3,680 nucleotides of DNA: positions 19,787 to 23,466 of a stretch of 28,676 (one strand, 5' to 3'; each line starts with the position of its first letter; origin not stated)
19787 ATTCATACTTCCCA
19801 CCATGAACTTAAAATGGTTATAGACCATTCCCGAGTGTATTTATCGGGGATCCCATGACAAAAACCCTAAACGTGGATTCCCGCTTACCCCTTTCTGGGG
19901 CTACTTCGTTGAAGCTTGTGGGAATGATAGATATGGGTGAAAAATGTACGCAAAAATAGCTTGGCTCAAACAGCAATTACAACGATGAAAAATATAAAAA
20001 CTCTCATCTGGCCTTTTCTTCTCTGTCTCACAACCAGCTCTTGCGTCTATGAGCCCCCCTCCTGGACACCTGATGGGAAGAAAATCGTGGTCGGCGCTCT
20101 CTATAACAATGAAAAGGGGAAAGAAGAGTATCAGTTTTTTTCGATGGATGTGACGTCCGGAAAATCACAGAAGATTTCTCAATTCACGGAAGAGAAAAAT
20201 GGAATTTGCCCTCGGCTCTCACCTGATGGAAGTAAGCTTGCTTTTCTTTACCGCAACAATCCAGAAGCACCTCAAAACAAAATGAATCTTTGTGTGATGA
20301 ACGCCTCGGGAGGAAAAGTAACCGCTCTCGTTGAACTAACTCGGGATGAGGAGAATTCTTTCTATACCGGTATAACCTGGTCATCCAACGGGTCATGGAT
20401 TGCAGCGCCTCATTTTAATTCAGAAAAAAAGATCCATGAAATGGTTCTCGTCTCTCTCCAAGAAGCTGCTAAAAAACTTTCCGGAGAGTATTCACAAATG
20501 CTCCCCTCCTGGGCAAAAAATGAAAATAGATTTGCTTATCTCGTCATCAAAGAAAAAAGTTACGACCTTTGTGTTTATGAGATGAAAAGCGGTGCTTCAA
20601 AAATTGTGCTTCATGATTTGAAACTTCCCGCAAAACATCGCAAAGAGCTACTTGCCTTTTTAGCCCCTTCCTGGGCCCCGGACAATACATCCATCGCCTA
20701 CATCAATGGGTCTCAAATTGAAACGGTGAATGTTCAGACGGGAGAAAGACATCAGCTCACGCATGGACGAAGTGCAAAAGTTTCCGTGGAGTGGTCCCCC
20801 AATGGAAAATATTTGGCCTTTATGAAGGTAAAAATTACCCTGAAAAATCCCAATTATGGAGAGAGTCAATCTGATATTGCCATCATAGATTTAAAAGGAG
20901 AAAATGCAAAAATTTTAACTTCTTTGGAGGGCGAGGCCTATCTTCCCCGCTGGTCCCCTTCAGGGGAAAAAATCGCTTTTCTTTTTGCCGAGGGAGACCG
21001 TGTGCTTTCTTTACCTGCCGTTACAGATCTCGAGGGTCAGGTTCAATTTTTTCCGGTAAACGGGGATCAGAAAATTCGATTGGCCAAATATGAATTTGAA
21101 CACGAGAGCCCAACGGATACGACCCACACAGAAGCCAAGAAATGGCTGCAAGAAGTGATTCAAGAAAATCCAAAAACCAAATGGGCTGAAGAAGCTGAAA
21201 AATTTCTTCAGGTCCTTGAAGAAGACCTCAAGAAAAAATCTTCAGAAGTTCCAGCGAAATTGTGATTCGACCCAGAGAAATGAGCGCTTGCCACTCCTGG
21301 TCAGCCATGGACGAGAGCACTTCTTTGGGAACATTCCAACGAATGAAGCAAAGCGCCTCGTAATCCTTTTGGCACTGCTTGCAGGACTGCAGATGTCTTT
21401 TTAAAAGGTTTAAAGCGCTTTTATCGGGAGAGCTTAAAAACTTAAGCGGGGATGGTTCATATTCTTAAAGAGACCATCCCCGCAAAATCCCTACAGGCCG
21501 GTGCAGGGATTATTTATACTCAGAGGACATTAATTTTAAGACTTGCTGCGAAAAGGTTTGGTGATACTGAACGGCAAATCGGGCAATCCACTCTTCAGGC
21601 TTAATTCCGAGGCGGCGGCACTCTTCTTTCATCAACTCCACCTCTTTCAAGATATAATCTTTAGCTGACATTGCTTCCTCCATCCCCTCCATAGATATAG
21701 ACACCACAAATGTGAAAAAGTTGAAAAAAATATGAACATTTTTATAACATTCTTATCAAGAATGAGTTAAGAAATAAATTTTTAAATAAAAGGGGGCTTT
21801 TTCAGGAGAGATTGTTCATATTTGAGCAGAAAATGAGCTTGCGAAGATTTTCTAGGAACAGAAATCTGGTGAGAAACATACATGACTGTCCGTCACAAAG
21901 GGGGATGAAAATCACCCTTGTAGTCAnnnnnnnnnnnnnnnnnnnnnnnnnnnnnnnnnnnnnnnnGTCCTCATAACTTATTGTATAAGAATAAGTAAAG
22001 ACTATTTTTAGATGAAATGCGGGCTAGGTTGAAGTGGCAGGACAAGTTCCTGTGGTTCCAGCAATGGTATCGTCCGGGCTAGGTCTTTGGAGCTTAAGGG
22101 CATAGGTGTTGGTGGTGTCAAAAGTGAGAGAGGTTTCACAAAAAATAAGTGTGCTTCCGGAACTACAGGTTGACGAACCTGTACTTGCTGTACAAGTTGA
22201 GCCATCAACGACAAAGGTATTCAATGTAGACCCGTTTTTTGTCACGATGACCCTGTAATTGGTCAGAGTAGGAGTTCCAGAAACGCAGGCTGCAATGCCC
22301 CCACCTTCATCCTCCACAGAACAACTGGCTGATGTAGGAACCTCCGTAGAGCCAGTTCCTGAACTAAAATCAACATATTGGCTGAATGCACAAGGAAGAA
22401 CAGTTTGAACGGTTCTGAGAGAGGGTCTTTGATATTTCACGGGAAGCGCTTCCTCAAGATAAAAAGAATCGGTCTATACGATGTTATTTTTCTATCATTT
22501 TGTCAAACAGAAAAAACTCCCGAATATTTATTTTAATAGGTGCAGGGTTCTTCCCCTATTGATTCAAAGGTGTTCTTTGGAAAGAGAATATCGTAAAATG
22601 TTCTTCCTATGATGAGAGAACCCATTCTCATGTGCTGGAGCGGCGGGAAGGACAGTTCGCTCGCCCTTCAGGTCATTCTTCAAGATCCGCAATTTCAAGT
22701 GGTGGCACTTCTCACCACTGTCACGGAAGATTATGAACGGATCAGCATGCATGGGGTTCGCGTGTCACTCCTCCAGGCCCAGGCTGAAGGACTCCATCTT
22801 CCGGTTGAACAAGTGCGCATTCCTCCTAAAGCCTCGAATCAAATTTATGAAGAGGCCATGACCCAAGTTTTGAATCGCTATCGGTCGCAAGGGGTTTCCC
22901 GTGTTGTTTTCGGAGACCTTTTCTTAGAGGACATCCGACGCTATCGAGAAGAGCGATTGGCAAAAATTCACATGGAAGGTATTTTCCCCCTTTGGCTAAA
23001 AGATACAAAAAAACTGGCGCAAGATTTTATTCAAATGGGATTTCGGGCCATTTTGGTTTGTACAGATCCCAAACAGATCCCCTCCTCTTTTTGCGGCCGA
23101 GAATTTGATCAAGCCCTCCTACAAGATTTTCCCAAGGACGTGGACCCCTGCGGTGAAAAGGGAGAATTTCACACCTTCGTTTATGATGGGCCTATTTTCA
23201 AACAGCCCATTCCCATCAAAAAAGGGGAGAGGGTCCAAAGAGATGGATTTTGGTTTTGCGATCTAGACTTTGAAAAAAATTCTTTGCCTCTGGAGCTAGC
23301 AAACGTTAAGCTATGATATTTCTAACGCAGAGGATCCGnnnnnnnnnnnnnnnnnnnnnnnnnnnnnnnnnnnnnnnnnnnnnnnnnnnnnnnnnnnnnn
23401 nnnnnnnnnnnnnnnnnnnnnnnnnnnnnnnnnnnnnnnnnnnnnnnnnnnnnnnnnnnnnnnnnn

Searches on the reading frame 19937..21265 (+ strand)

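Call 8: search_protein_families(library=pfam, proteins=[window:19937-21265:+], max_evalue=0.01)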
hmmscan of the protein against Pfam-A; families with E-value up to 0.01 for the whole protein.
window:19937-21265:+ (442 aa): 7 families
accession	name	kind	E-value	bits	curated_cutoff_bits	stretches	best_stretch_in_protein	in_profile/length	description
PF07676.18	PD40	-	9.9e-21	73.6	20.9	1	86-104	8-26/38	WD40-like Beta Propeller Repeat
PF00930.27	DPPIV_N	-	8.7e-13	48.2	22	1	46-179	3-138/354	Dipeptidyl peptidase IV (DPP IV) N-terminal region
PF25174.1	Beta-prop_THOC3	-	1e-07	31.7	305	1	255-357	65-153/272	THOC3 beta-propeller domain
PF24817.1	WD40_WDHD1_1st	-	4.1e-06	26.6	109.9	1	240-300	180-244/291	WDHD1 first WD40 domain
PF24807.1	WD40_CDC20-Fz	-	0.00025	20.9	200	0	117-217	30-121/292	CDC20/Fizzy WD40 domain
PF00400.38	WD40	-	0.0023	18.9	27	0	276-294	10-27/39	WD domain, G-beta repeat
PF04762.18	Beta-prop_ELP1_1st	-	0.0036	16.7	26.8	0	266-388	197-297/359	ELP1 first N-terminal beta-propeller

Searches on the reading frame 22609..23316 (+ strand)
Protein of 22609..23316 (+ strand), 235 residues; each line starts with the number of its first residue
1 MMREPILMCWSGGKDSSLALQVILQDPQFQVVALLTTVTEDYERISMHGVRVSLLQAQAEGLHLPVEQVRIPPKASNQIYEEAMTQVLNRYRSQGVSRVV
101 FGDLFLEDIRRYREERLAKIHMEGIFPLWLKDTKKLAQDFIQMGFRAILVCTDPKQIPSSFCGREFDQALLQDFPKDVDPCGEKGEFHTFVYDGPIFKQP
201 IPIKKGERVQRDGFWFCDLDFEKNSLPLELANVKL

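Call 8: search_protein_families(library=pfam, proteins=[window:22609-23316:+], max_evalue=0.01)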
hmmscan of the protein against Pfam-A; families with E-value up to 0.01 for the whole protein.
window:22609-23316:+ (235 aa): 2 families
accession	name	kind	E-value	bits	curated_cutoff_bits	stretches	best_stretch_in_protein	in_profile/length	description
PF01902.24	Diphthami_syn_2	-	1.7e-35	123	23.2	1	8-220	5-215/219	Diphthamide synthase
PF24167.1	DUF7411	-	0.0029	17.7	28.7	1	7-97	4-81/194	Family of unknown function (DUF7411)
